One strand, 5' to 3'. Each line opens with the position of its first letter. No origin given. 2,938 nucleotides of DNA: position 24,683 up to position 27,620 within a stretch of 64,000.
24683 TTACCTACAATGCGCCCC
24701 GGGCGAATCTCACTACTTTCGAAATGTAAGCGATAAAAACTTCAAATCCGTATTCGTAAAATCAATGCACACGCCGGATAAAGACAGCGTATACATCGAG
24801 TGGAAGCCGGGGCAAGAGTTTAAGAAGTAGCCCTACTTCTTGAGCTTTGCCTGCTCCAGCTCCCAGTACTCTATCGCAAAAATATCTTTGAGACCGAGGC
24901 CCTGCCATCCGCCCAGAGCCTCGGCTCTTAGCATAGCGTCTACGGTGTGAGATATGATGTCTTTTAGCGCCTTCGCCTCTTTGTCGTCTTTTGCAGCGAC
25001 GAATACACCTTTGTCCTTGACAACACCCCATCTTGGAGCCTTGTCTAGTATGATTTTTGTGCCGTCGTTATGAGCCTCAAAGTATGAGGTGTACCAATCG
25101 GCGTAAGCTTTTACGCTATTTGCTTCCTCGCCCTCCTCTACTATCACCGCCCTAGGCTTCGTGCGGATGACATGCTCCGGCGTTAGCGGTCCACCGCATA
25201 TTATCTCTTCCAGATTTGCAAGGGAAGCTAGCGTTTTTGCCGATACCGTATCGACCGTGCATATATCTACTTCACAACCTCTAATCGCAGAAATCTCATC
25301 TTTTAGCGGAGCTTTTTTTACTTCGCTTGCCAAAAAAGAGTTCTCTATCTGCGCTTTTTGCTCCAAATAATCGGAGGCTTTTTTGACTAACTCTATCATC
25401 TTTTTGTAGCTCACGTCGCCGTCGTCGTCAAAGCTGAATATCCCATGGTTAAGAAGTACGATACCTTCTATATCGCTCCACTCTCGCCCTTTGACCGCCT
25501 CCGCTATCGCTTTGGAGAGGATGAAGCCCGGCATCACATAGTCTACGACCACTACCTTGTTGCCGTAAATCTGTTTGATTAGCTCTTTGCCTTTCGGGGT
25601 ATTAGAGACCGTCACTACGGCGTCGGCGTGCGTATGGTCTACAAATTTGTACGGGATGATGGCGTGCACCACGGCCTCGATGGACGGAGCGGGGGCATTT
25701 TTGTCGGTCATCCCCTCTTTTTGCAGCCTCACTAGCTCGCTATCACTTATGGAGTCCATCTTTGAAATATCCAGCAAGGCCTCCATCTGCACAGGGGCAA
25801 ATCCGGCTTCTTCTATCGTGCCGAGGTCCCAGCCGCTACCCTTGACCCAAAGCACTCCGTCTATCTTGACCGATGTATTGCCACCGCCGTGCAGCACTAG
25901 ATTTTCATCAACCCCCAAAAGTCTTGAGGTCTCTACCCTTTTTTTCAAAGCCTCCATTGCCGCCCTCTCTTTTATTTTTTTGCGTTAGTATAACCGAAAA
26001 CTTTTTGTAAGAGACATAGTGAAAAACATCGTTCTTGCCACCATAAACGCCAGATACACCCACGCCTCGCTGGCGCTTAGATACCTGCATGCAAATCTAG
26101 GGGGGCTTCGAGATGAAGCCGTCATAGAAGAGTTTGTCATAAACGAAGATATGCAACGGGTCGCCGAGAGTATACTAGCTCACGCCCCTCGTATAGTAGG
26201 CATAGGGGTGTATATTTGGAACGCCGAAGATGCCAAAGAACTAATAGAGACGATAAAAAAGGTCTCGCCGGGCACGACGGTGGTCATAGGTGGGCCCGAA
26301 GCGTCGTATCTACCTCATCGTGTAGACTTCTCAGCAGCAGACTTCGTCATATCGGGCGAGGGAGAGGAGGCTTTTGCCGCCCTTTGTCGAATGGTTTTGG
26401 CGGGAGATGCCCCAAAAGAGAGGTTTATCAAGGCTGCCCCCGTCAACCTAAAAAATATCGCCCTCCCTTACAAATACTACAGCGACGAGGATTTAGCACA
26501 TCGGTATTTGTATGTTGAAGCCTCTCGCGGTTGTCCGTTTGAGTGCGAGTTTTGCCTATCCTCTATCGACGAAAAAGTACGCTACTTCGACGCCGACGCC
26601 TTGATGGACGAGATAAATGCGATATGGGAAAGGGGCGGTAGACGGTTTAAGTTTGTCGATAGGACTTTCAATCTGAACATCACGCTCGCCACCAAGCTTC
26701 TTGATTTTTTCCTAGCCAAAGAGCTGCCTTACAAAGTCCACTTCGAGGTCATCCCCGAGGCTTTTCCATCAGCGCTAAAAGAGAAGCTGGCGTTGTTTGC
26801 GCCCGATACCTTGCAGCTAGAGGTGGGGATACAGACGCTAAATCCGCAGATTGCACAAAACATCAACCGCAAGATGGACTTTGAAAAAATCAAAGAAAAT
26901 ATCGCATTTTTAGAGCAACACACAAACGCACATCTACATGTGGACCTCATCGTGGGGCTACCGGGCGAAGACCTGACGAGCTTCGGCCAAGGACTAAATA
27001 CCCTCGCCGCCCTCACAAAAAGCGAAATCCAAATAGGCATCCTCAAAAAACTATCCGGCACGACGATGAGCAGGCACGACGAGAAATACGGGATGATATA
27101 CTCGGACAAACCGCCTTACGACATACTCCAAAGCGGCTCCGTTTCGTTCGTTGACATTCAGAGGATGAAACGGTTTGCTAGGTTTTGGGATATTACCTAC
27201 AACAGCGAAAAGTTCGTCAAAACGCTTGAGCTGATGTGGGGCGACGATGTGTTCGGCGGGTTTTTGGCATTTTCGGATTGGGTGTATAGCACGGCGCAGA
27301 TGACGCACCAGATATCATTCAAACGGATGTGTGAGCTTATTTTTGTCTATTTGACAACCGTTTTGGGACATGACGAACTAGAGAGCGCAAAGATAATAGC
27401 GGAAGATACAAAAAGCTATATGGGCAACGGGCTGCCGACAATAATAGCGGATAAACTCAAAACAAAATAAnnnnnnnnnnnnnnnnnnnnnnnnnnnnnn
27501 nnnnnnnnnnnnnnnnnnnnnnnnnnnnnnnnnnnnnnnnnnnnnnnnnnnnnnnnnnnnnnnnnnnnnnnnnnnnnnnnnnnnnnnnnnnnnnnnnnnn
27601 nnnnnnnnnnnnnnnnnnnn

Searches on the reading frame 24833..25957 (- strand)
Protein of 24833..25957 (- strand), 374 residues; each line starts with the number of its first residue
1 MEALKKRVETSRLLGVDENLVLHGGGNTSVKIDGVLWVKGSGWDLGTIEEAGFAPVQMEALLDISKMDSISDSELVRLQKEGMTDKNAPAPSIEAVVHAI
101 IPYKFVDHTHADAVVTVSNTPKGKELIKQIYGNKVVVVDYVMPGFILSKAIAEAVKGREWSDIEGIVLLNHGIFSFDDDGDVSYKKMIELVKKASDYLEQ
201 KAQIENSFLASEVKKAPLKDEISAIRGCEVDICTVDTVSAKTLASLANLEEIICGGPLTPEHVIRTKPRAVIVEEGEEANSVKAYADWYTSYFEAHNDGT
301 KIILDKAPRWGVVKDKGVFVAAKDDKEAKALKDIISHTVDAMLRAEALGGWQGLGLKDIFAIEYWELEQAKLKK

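Call 36: search_protein_families(library=pfam, proteins=[window:24833-25957:-], max_evalue=0.00001)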
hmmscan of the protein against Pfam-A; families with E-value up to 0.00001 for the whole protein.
window:24833-25957:- (374 aa): 1 family
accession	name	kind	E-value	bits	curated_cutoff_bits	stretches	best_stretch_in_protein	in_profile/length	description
PF00596.27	Aldolase_II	-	1.2e-20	74.6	22.2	1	8-194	4-179/183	Class II Aldolase and Adducin N-terminal domain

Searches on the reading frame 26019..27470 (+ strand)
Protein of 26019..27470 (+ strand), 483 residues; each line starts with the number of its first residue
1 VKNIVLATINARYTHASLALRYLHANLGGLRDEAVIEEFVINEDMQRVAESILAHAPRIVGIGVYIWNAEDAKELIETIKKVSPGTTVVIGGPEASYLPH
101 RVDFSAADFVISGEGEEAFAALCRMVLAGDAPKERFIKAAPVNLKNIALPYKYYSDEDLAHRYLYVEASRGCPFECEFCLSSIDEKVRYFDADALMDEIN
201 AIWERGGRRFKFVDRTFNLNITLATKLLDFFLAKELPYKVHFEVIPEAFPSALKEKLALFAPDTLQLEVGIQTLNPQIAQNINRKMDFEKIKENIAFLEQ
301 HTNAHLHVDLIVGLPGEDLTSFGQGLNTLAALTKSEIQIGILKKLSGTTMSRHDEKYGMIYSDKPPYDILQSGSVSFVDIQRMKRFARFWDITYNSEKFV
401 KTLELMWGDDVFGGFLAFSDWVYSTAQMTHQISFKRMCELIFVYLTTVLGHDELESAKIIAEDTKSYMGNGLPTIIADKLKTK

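Call 36: search_protein_families(library=pfam, proteins=[window:26019-27470:+], max_evalue=0.00001)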
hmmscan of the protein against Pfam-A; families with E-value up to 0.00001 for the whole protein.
window:26019-27470:+ (483 aa): 3 families
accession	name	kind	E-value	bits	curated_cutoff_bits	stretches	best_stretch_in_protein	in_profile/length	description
PF02310.24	B12-binding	-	4.1e-18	65.8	32.1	1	7-122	4-120/121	B12 binding domain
PF04055.27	Radical_SAM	-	6.7e-17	62.6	29.5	1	167-319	2-156/166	Radical SAM superfamily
PF13311.11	DUF4080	-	4.7e-15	56.7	22.9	1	355-455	1-103/188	Protein of unknown function (DUF4080)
